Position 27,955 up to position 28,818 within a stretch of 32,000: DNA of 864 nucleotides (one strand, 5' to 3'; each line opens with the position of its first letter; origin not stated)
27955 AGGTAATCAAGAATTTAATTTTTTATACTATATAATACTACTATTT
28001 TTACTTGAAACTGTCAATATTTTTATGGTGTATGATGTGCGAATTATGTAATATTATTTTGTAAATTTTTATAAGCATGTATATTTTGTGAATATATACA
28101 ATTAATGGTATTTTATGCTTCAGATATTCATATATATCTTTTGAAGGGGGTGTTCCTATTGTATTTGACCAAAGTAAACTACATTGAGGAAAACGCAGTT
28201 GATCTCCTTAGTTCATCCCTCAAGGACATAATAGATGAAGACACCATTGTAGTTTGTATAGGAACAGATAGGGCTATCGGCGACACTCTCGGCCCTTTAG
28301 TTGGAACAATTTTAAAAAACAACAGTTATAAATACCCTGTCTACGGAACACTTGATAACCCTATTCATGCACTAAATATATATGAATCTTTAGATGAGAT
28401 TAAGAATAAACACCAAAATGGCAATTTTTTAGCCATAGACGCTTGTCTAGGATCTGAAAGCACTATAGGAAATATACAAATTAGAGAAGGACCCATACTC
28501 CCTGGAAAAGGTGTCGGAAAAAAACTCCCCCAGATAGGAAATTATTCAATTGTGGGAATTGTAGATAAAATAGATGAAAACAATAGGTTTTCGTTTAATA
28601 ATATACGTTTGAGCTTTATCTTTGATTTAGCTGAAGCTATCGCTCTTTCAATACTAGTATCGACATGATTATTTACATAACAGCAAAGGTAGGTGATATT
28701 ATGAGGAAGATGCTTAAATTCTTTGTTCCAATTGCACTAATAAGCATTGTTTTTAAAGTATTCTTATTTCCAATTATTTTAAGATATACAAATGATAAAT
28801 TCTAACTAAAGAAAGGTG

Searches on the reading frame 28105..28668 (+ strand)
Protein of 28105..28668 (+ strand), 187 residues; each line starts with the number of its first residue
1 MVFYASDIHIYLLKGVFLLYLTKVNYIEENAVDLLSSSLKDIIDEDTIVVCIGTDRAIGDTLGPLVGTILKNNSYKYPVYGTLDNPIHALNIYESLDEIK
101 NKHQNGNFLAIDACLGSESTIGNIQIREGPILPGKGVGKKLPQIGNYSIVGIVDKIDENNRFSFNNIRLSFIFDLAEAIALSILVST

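Call 31: find_encoding_contigs(protein=window:28105-28668:+, flank=10000, max_places=10)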
Protein window:28105-28668:+ (187 aa): 14 contigs read that carry it; 10 places shown.
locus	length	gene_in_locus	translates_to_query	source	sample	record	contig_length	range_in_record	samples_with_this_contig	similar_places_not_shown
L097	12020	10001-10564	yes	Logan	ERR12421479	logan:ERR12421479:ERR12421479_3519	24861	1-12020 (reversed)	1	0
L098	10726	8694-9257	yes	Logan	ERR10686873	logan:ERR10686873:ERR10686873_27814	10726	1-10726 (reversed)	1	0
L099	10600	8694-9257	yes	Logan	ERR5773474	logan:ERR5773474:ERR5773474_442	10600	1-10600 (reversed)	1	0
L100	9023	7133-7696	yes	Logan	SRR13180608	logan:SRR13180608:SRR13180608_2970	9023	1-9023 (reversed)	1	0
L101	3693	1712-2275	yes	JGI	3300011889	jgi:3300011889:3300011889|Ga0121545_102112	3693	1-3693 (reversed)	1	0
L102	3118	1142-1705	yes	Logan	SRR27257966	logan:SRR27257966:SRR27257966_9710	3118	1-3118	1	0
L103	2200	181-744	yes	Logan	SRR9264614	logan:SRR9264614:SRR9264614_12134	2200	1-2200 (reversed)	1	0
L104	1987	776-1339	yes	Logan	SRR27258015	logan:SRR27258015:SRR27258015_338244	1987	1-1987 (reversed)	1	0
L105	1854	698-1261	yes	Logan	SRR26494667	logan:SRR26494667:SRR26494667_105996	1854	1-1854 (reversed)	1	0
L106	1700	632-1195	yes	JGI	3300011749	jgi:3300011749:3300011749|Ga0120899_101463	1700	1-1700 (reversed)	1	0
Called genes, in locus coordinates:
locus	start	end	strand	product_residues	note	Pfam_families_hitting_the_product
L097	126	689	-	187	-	PF02482:Ribosomal_S30AE, PF16321:Ribosom_S30AE_C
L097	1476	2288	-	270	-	PF18912:DZR_2 (weak), PF00156:Pribosyltran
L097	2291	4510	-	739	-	PF23139:OB_YrrC, PF14520:HHH_5, PF14490:HHH_RecD2, PF05970:PIF1 (weak), PF13245:AAA_19, PF13604:AAA_30, PF18335:SH3_13, PF13538:UvrD_C_2, +4 more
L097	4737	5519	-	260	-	PF00005:ABC_tran, PF02463:SMC_N, PF13175:AAA_15 (weak), PF13476:AAA_23 (weak), PF13555:AAA_29 (weak), PF13304:AAA_21 (weak)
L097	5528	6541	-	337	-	PF01032:FecCD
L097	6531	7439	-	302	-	PF01497:Peripla_BP_2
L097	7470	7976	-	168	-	PF01923:Cob_adeno_trans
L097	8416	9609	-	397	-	PF00438:S-AdoMet_synt_N, PF02772:S-AdoMet_synt_M, PF02773:S-AdoMet_synt_C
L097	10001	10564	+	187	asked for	PF06866:DUF1256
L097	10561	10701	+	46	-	-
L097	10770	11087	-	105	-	-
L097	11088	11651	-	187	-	-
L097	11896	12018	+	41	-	?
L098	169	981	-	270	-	PF18912:DZR_2 (weak), PF00156:Pribosyltran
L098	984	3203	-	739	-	PF23139:OB_YrrC, PF14520:HHH_5, PF14490:HHH_RecD2, PF05970:PIF1 (weak), PF13245:AAA_19, PF13604:AAA_30, PF18335:SH3_13, PF13538:UvrD_C_2, +4 more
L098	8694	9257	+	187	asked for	PF06866:DUF1256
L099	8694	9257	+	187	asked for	PF06866:DUF1256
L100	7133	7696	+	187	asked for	PF06866:DUF1256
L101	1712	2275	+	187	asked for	PF06866:DUF1256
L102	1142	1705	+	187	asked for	PF06866:DUF1256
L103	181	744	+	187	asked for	PF06866:DUF1256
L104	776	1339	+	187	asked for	PF06866:DUF1256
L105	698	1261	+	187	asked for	PF06866:DUF1256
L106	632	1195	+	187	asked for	PF06866:DUF1256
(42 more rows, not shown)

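Call 34: search_protein_families(library=pfam, proteins=[window:28105-28668:+], max_evalue=1)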
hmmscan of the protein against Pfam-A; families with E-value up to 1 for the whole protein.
window:28105-28668:+ (187 aa): 1 family
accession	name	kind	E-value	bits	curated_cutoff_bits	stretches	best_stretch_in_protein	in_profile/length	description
PF06866.16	DUF1256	-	1.7e-57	193.9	27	1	25-180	3-162/164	Protein of unknown function (DUF1256)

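Call 40: find_homologous_proteins(query=window:28105-28668:+, max_evalue=1e-60)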
Query window:28105-28668:+ (187 aa): 93 proteins with E <= 1e-60 among 1638 candidates.
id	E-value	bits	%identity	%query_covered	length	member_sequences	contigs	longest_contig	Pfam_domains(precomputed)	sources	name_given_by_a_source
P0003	8.5e-109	379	95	100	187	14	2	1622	PF06866.17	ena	-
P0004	2.7e-88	312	85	92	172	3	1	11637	PF06866.17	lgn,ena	-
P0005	1.8e-86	306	81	90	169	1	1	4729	PF06866.17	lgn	-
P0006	2.2e-86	306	72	100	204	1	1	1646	PF06866.17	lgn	-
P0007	4.5e-86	305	72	100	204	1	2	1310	PF06866.17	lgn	-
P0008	1.6e-85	303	80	90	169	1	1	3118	PF06866.17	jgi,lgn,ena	jgi:putative sporulation protein YyaC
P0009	3.1e-85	302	79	90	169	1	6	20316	PF06866.17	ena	-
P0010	4.9e-85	302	79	90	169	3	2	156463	PF06866.17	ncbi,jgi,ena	jgi:putative sporulation protein YyaC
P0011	5.6e-85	302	79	90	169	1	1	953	PF06866.17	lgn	-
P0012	1.0e-84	301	79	90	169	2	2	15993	PF06866.17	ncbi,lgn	-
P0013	1.1e-84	301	80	90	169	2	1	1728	PF06866.17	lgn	-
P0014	1.6e-84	300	80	90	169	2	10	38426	PF06866.17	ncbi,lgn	ncbi:MAG: spore protease YyaC [Romboutsia sp.]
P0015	1.9e-84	300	80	90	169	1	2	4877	PF06866.17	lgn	-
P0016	2.3e-84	300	80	90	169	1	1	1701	PF06866.17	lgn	-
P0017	2.6e-84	299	79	90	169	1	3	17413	PF06866.17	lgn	-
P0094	2.0e-62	228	96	60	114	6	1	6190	PF06866.17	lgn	-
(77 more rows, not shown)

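Call 41: find_encoding_contigs(protein=P0004, flank=6000, max_places=6)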
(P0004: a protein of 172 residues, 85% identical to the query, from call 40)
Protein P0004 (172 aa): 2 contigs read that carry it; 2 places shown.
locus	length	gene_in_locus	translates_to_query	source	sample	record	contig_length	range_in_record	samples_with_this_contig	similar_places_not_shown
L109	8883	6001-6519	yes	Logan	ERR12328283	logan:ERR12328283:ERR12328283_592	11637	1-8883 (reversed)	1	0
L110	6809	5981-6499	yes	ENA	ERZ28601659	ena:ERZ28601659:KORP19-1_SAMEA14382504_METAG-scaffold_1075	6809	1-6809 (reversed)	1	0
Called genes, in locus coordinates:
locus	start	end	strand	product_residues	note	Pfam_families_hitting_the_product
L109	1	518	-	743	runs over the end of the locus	PF23139:OB_YrrC, PF14520:HHH_5, PF14490:HHH_RecD2, PF05970:PIF1, PF13604:AAA_30, PF13245:AAA_19, PF18335:SH3_13, PF13538:UvrD_C_2, +5 more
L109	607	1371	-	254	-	PF13175:AAA_15 (weak), PF13476:AAA_23 (weak), PF02463:SMC_N, PF13555:AAA_29 (weak), PF00005:ABC_tran, PF13304:AAA_21 (weak)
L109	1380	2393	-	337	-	PF01032:FecCD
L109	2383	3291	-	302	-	PF01497:Peripla_BP_2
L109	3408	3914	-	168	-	PF01923:Cob_adeno_trans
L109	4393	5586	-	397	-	PF00438:S-AdoMet_synt_N, PF02772:S-AdoMet_synt_M, PF02773:S-AdoMet_synt_C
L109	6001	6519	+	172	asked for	PF06866:DUF1256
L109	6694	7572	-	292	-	-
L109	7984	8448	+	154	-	PF04542:Sigma70_r2, PF08281:Sigma70_r4_2, PF04545:Sigma70_r4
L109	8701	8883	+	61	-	?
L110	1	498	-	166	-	?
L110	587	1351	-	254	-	PF13175:AAA_15 (weak), PF13476:AAA_23 (weak), PF02463:SMC_N, PF13555:AAA_29 (weak), PF00005:ABC_tran, PF13304:AAA_21 (weak)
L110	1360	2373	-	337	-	PF01032:FecCD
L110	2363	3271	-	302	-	PF01497:Peripla_BP_2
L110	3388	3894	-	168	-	PF01923:Cob_adeno_trans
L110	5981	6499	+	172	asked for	PF06866:DUF1256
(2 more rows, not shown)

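Call 42: find_encoding_contigs(protein=P0094, flank=6000, max_places=6)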
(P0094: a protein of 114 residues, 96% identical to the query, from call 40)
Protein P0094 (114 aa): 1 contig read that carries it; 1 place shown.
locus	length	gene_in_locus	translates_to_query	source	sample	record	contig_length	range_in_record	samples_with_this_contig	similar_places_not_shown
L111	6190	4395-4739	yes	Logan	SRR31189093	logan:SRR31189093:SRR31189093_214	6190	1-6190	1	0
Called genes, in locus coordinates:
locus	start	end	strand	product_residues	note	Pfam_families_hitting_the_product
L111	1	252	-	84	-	?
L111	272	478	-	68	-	PF12844:HTH_19 (weak), PF13443:HTH_26 (weak), PF13560:HTH_31, PF01381:HTH_3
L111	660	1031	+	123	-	PF13560:HTH_31, PF01381:HTH_3, PF12844:HTH_19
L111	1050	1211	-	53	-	-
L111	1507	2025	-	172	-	-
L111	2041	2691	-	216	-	-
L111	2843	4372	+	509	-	PF00239:Resolvase, PF07508:Recombinase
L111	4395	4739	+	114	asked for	PF06866:DUF1256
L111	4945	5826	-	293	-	-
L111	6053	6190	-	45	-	?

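Call 43: find_encoding_contigs(protein=P0003, flank=6000, max_places=10)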
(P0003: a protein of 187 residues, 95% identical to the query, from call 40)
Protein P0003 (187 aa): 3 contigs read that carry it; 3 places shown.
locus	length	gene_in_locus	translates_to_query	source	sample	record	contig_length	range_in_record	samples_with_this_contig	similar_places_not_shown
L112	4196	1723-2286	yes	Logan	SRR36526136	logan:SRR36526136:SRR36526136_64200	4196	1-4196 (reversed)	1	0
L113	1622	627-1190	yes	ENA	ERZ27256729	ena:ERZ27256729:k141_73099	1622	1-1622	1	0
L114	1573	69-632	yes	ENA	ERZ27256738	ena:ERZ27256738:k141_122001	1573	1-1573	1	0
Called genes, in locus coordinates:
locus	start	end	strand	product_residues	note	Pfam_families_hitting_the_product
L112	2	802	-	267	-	?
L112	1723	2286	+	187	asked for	PF06866:DUF1256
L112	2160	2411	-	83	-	-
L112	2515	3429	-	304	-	-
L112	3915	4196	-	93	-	?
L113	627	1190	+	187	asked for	PF06866:DUF1256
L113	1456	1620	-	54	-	?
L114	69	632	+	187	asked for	PF06866:DUF1256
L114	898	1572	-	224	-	?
